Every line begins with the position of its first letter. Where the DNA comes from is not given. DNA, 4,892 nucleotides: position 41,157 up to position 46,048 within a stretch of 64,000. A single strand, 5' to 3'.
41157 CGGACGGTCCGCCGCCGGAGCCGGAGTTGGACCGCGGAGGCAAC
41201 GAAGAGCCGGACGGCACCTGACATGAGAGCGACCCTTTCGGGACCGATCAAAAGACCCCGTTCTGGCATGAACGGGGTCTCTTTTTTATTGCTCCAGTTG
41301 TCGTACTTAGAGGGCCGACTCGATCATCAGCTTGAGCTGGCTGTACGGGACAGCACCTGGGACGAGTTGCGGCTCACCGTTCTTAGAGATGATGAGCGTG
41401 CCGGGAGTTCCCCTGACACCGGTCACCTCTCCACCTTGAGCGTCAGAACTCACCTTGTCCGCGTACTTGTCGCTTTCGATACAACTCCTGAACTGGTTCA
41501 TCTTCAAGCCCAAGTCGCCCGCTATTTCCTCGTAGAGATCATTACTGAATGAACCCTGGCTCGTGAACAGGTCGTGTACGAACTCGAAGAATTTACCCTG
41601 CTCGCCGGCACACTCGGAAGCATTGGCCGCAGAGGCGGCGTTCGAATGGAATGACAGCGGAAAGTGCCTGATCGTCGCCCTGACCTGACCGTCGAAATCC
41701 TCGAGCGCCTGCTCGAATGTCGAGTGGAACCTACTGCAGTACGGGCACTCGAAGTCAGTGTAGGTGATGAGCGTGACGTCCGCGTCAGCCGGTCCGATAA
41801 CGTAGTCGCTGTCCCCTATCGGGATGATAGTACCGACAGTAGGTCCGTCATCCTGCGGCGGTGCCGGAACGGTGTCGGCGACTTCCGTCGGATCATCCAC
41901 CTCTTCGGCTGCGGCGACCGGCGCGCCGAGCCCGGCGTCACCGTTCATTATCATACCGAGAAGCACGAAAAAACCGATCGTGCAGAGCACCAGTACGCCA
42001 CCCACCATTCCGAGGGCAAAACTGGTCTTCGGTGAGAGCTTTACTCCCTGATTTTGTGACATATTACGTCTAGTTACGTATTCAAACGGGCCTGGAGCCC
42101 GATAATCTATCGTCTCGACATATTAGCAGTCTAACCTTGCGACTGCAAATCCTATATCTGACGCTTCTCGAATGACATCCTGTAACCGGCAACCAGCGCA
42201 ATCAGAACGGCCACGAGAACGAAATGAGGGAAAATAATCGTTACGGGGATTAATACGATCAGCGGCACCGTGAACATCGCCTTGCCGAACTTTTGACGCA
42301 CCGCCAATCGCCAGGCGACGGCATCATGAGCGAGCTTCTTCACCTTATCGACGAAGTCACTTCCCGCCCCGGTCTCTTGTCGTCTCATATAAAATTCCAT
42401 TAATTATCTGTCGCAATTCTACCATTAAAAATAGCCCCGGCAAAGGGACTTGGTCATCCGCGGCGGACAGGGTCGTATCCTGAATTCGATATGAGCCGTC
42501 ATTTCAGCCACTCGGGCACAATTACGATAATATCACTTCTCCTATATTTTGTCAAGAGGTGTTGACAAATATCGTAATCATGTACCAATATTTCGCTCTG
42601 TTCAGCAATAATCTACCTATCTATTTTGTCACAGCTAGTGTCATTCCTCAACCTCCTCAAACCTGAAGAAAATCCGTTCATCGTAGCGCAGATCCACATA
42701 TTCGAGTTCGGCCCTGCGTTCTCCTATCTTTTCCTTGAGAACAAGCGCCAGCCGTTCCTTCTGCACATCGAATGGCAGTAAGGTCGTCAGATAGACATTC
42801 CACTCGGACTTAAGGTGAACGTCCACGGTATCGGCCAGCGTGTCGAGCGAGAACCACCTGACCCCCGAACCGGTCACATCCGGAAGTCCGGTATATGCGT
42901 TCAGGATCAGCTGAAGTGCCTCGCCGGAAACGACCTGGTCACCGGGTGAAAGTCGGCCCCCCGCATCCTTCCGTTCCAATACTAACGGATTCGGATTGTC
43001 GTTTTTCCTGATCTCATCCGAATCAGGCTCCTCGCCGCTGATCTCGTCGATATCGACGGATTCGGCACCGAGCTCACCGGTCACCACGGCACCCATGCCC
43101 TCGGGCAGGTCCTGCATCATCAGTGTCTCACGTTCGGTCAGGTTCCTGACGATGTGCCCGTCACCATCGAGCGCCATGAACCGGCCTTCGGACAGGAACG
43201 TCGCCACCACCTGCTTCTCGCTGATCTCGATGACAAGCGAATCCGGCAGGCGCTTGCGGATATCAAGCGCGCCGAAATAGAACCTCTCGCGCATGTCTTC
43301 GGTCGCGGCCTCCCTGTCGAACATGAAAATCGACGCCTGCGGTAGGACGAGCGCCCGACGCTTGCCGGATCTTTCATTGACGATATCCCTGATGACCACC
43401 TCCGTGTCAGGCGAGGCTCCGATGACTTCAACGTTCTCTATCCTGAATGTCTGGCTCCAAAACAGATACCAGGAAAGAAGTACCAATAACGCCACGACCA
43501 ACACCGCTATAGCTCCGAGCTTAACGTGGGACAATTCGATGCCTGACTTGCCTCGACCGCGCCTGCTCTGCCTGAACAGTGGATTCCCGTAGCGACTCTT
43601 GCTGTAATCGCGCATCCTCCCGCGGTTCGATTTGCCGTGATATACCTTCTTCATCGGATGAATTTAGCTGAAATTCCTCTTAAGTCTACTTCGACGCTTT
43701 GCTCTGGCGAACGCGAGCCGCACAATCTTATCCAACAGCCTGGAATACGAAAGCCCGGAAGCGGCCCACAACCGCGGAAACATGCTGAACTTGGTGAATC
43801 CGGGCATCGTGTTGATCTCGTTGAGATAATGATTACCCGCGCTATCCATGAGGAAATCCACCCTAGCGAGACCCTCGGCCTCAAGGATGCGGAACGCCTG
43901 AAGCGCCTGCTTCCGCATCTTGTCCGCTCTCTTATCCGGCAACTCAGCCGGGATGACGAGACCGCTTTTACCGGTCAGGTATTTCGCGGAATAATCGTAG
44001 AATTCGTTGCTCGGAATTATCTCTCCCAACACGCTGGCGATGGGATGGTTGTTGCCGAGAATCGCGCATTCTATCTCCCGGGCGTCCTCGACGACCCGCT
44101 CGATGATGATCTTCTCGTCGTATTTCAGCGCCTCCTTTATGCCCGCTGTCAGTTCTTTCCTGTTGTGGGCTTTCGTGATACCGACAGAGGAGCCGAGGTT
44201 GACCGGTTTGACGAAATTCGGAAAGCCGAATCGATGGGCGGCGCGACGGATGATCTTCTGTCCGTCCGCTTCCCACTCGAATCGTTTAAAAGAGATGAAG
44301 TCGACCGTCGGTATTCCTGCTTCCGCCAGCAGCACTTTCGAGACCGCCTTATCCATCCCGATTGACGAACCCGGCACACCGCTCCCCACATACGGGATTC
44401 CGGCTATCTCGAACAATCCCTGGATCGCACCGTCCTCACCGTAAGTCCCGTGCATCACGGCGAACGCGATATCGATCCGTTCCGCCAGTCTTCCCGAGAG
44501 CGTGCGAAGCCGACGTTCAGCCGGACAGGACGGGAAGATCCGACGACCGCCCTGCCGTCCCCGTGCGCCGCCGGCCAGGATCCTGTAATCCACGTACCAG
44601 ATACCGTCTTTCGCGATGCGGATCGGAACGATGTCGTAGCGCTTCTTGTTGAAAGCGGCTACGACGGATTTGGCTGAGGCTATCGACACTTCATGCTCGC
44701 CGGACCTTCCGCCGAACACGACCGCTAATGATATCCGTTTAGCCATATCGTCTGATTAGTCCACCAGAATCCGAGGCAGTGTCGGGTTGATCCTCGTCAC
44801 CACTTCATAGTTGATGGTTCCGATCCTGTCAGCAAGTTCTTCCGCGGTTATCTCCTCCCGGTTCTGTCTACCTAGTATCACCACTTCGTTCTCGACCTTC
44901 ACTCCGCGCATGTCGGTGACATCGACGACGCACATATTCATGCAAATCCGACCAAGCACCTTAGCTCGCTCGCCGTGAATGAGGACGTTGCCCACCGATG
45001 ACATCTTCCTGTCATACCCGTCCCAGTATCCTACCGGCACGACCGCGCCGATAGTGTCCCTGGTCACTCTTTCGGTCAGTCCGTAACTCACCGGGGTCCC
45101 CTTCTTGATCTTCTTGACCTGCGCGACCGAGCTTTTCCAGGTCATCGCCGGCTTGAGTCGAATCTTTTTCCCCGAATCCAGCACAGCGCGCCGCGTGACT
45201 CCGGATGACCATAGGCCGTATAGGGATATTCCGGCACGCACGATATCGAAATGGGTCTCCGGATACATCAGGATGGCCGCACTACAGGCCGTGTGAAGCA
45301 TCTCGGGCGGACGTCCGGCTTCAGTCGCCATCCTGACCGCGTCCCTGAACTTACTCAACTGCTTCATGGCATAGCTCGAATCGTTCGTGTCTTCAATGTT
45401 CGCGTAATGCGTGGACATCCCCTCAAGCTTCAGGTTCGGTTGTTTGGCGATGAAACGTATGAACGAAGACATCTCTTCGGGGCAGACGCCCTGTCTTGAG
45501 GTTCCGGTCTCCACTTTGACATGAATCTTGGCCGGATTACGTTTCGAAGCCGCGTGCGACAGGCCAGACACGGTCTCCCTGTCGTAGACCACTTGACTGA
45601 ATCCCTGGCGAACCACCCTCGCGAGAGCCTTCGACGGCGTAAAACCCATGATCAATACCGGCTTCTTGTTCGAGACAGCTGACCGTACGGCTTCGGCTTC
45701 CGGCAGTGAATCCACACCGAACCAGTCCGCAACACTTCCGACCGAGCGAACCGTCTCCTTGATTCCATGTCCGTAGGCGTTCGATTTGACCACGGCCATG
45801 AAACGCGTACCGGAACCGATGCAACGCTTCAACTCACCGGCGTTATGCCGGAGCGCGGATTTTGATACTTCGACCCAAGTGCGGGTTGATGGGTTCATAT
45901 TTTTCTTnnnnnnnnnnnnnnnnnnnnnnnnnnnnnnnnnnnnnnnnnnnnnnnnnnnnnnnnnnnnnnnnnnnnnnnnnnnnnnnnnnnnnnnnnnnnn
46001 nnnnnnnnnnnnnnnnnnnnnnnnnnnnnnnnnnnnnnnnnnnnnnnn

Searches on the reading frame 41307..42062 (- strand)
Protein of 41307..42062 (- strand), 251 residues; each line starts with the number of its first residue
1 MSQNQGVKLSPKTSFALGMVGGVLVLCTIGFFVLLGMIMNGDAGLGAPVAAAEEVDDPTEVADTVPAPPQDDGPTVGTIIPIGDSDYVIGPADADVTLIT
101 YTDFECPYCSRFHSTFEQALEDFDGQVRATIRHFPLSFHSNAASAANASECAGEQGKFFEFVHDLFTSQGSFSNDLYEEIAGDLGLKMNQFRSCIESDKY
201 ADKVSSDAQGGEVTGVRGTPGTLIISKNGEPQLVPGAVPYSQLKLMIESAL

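Call 82: search_protein_families(library=padloc, proteins=[window:41307-42062:-], max_evalue=0.01)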
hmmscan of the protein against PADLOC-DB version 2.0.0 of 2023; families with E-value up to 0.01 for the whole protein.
window:41307-42062:- (251 aa): 0 families

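Call 83: search_protein_families(library=ncbifam, proteins=[window:41307-42062:-], max_evalue=0.001)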
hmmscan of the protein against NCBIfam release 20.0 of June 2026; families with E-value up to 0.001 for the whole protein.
window:41307-42062:- (251 aa): 2 families
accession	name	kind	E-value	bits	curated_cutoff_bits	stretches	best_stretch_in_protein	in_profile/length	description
NF041057.1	Rcas_1661_fam_Se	equivalog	5.8e-23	81.7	190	1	80-248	72-245/247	Rcas_1661 family thioredoxin-like (seleno)lipoprotein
NF008657.0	PRK11657.1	equivalog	0.00025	20.3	124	0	90-122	113-145/251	thiol:disulfide interchange protein DsbG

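Call 97: search_protein_families(library=pfam, proteins=[window:41307-42062:-], max_evalue=0.001)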
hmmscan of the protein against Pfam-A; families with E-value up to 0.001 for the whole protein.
window:41307-42062:- (251 aa): 3 families
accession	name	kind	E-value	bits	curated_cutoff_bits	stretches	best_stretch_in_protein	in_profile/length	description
PF13462.12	Thioredoxin_4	-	3.3e-24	86.4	23.2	1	86-224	5-145/165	Thioredoxin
PF01323.26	DSBA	-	5.7e-16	59.3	25.6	1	97-245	1-188/191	DSBA-like thioredoxin domain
PF13098.12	Thioredoxin_2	-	3.3e-06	27.8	27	1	97-244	8-101/104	Thioredoxin-like domain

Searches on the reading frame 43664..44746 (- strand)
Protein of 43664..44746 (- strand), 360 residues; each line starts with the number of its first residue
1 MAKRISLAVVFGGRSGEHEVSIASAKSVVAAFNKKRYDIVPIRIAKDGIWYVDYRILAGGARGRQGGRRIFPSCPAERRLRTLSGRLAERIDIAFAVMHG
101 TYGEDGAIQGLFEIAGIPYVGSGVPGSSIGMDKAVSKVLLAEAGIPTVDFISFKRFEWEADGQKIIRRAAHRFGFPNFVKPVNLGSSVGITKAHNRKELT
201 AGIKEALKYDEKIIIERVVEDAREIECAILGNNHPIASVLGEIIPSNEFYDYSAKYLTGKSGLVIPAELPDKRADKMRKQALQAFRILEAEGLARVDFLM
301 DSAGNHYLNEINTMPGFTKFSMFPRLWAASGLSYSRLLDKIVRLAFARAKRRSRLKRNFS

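Call 83: search_protein_families(library=ncbifam, proteins=[window:43664-44746:-], max_evalue=0.001)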
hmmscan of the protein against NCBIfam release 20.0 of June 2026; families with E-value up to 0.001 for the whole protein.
window:43664-44746:- (360 aa): 49 families (the best 25 are shown)
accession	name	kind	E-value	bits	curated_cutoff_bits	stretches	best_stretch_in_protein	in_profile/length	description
NF002528.0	PRK01966.1-4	subfamily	3.8e-125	417.5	262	1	2-351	2-364/366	D-alanine--D-alanine ligase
NF002526.0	PRK01966.1-2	equivalog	1.2e-114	383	449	1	4-358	3-360/362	D-alanine--D-alanine ligase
TIGR01205.1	D_ala_D_alaTIGR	subfamily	1.5e-105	352.7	245.65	1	7-345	2-317/318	D-alanine--D-alanine ligase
NF002525.0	PRK01966.1-1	equivalog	1.3e-101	340.2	457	1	4-357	3-362/364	D-alanine--D-alanine ligase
NF002529.0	PRK01966.1-5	equivalog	1.4e-86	290.5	472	1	6-351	5-342/348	D-alanine--D-alanine ligase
NF000091.3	D_ala_D_ser_VanG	exception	2.9e-86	289.5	495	1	6-345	2-343/344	D-alanine--D-serine ligase VanG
NF002378.0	PRK01372.1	subfamily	1.4e-83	280.1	243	2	88-346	55-302/305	D-alanine--D-alanine ligase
NF000207.3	D_ala_D_ser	equivalog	9.2e-79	265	520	1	7-345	3-339/342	D-alanine--D-serine ligase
NF002527.0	PRK01966.1-3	equivalog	3.4e-74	250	310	1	5-345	3-328/332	D-alanine--D-alanine ligase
NF011168.0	PRK14570.1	equivalog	1.2e-73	248.6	505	1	6-354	4-356/364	D-alanyl-alanine synthetase A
NF000206.1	D_ala_D_lac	equivalog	4.6e-73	246.2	550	1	3-346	2-341/342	D-alanine--(R)-lactate ligase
NF011171.0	PRK14573.1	equivalog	1.2e-66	225.2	1015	1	3-358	450-799/809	bifunctional UDP-N-acetylmuramate--L-alanine ligase/D-alanine--D-alanine ligase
NF012215.1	D_ala_D_lac_VanD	exception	2.3e-66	224.4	700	1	4-348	3-343/343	D-alanine--(R)-lactate ligase VanD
NF012214.1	D_ala_D_ser_VanC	exception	6.4e-65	219.6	650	1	7-345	4-345/350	D-alanine--D-serine ligase VanC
NF000093.1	D_ala_D_ser_VanN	exception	6.6e-65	219.4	700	1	7-345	4-340/343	D-alanine--D-serine ligase VanN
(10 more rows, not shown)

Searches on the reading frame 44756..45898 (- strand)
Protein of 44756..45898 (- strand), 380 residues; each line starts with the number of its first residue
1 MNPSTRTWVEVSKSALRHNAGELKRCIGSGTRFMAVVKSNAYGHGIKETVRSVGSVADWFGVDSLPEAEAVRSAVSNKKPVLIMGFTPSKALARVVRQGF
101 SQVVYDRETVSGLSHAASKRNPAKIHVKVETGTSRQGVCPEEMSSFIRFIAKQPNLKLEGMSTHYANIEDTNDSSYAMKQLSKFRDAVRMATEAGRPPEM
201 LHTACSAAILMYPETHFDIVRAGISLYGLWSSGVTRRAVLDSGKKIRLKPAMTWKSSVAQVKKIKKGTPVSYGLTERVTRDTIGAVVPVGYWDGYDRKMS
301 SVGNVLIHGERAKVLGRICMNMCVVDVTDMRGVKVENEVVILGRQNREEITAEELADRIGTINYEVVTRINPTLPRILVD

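Call 83: search_protein_families(library=ncbifam, proteins=[window:44756-45898:-], max_evalue=0.001)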
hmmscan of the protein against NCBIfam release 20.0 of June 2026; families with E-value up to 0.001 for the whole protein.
window:44756-45898:- (380 aa): 9 families
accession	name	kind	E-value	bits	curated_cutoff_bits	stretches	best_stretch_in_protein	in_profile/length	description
TIGR00492.1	alr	equivalog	1.8e-94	316.7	168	1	6-380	2-369/369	alanine racemase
NF033131.1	vanT-G-Cterm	exception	2.1e-84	283.5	460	1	6-377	2-367/368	serine racemase VanT catalytic subunit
NF008897.0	PRK11930.1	equivalog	1.4e-72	244.9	804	1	6-377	459-818/822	bifunctional UDP-N-acetylmuramoyl-tripeptide:D-alanyl-D-alanine ligase/alanine racemase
NF033132.1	vanT-CELN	equivalog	1.7e-55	188.7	900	1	4-373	337-692/697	membrane-bound serine racemase VanT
NF009879.0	PRK13340.1-4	subfamily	9.6e-50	169.6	434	1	5-378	40-404/406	alanine racemase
NF002970.2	PRK03646.1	exception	1.9e-49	168.6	600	1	10-375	8-352/356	catabolic alanine racemase DadX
NF000791.0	PRK00053.2-2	equivalog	3.5e-40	138.3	218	1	9-379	4-340/340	alanine racemase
NF000792.0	PRK00053.2-3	equivalog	3.7e-35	121.7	384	1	9-373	6-353/360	alanine racemase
NF033133.1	vanT-L-cat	exception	5.5e-35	121.2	750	1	6-351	7-343/366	serine racemase VanT-L catalytic subunit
